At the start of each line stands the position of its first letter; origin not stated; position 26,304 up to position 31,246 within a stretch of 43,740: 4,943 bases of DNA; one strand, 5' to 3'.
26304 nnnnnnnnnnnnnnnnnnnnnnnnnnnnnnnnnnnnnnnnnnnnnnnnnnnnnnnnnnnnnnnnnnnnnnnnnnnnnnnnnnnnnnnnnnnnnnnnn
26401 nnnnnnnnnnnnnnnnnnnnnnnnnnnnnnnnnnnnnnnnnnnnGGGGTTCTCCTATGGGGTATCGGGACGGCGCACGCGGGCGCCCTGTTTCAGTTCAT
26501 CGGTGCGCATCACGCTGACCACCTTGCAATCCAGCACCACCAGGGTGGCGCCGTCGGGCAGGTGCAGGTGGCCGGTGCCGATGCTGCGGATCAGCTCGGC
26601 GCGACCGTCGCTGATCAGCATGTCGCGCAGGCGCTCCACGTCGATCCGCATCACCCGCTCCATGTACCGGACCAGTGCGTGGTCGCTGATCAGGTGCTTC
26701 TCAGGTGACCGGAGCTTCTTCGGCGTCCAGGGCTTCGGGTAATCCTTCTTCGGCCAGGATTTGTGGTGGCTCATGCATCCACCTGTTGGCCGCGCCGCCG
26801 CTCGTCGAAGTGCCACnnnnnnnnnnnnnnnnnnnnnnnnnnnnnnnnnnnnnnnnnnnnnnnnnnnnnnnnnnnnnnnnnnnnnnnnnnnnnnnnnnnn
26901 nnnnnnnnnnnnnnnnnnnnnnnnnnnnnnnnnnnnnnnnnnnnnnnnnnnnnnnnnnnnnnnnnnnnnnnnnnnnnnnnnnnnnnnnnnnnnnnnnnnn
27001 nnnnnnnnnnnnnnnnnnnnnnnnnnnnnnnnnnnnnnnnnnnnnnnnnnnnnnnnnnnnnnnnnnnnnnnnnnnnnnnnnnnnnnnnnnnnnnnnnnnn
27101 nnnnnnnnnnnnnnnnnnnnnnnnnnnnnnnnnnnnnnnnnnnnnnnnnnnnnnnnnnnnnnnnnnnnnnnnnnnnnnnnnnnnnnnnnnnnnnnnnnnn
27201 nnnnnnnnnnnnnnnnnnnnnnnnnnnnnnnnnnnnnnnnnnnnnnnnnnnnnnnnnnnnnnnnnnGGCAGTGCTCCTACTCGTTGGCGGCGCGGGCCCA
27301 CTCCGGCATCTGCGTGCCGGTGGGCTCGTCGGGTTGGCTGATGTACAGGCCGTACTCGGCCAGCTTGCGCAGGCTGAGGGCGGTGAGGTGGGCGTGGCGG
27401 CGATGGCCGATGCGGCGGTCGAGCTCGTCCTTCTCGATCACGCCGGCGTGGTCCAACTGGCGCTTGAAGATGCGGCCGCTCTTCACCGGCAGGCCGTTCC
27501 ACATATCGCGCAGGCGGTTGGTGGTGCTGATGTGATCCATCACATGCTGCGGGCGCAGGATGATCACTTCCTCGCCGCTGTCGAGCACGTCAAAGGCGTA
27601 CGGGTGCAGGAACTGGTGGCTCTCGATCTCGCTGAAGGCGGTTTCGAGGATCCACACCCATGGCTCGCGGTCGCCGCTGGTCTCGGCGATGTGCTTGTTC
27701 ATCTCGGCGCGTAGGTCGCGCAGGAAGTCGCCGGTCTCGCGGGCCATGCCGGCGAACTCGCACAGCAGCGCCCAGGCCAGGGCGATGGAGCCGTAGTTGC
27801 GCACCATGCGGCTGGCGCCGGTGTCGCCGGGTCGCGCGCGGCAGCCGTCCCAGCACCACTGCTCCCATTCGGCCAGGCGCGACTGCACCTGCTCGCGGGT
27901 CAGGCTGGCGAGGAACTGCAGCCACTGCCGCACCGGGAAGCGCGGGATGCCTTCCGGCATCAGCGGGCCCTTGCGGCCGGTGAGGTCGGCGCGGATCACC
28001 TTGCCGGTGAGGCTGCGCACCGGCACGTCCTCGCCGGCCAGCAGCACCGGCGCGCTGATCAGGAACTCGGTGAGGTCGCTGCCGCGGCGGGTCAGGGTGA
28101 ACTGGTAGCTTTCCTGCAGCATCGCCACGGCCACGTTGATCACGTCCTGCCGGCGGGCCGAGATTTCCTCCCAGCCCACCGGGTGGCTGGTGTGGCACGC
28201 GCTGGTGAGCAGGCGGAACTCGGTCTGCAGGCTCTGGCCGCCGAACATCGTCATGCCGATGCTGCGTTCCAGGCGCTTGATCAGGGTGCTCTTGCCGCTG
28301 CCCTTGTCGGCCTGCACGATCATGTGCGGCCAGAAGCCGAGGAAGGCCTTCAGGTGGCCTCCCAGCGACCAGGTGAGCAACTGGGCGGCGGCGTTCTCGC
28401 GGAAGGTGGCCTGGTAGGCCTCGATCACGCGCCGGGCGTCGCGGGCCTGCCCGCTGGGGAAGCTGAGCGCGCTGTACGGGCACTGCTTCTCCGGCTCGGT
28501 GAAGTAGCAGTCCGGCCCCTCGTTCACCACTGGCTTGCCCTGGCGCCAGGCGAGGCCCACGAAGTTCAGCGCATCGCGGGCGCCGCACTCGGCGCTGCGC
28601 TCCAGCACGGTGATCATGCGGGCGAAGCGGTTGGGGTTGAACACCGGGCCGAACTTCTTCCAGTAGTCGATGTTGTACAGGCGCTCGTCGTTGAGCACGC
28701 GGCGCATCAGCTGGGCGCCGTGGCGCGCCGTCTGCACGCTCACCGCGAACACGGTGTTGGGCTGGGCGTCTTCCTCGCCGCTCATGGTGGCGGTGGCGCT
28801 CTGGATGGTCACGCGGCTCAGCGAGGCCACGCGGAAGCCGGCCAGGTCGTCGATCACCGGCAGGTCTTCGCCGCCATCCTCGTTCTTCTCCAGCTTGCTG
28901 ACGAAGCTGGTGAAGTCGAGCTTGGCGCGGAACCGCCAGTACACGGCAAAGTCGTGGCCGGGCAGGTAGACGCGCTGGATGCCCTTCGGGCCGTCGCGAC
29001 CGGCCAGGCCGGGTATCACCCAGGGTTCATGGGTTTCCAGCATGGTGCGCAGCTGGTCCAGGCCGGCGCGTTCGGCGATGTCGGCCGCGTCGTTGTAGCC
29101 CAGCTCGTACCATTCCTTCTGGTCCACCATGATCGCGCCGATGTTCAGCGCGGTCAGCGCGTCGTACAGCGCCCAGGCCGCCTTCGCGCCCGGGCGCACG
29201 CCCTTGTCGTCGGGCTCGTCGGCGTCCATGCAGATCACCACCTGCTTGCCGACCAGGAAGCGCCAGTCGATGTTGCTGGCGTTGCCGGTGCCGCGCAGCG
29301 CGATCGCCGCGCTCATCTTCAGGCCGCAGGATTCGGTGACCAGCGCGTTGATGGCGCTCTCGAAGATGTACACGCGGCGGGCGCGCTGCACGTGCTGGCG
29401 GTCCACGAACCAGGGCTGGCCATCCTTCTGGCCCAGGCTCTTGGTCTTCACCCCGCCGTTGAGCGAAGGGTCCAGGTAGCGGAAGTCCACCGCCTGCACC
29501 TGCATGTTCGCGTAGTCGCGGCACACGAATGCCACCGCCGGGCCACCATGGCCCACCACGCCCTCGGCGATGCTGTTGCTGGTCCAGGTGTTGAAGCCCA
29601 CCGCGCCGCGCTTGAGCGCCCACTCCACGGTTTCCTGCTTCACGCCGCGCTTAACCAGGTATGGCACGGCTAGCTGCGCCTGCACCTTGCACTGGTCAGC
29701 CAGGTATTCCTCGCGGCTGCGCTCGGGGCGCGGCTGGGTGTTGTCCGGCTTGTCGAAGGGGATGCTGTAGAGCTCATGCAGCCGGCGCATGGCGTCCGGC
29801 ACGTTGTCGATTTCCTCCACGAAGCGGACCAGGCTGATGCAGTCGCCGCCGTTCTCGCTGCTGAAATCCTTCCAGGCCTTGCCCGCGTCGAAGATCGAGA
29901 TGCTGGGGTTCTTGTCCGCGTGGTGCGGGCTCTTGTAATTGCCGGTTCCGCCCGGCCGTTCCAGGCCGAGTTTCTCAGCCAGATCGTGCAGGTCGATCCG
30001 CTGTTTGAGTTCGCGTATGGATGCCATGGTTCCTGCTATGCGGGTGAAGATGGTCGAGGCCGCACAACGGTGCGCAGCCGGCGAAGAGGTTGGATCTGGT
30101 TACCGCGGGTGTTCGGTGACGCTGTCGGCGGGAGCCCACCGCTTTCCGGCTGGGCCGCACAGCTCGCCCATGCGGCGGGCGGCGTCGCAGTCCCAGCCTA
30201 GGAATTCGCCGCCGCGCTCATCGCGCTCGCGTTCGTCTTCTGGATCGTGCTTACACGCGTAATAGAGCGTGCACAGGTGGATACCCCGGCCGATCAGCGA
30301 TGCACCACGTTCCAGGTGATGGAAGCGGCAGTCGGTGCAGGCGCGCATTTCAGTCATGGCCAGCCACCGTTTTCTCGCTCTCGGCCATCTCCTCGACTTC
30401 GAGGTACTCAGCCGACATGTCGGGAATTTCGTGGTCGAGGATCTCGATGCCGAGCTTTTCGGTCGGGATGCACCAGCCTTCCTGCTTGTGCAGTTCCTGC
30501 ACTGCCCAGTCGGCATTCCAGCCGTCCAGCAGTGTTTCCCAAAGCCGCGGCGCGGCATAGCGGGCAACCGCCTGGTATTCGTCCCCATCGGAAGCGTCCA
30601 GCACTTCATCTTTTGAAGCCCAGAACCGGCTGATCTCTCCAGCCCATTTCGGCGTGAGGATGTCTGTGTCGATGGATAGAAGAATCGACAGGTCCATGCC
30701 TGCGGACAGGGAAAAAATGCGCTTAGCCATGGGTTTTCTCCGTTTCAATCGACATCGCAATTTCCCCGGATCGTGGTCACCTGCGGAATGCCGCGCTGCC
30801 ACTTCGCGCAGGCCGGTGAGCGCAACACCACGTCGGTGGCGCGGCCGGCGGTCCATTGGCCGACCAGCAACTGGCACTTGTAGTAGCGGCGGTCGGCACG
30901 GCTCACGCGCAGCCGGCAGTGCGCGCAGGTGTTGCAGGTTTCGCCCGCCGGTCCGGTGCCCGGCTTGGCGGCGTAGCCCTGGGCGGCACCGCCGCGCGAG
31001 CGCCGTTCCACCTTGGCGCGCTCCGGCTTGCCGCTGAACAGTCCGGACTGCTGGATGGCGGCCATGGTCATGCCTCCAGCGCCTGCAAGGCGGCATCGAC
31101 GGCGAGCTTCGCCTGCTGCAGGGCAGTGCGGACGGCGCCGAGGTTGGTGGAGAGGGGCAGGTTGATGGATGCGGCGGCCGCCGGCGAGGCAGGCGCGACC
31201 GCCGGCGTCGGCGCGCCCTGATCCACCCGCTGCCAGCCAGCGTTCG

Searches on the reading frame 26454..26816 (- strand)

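Call 11: search_protein_families(library=pfam, proteins=[window:26454-26816:-])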
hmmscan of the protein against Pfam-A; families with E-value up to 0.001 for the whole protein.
window:26454-26816:- (120 aa): 0 families

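Call 60: search_protein_families(library=phrogs, max_evalue=0.01, proteins=[window:26454-26816:-])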
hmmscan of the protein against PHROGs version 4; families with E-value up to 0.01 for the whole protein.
window:26454-26816:- (120 aa): 1 family
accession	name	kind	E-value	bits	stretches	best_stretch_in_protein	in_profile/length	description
phrog_8252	-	unknown function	9e-11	42.6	1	39-109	15-85/95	-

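Call 73: search_protein_families(library=ncbifam, max_evalue=0.1, proteins=[window:26454-26816:-])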
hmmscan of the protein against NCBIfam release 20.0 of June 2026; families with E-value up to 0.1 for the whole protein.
window:26454-26816:- (120 aa): 0 families

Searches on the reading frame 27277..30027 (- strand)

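Call 9: search_protein_families(library=pfam, proteins=[window:27277-30027:-])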
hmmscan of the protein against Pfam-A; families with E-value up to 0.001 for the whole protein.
window:27277-30027:- (916 aa): 2 families
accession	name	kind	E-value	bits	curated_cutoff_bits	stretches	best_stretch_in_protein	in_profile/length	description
PF13362.12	Toprim_3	-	5.2e-11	43.3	27.2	1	219-322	2-93/95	Toprim domain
PF01807.25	Zn_ribbon_DnaG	-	7.9e-07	29.3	24.9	1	3-89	5-91/98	CHC2 zinc finger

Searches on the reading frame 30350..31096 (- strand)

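Call 59: search_protein_families(library=pfam, max_evalue=0.05, proteins=[window:30350-31096:-])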
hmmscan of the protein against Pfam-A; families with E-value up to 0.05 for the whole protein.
window:30350-31096:- (248 aa): 1 family
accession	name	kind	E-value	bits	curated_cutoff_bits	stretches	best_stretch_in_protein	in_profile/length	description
PF10800.13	DUF2528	-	1.8e-05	25.6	22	1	138-223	2-93/104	Protein of unknown function (DUF2528)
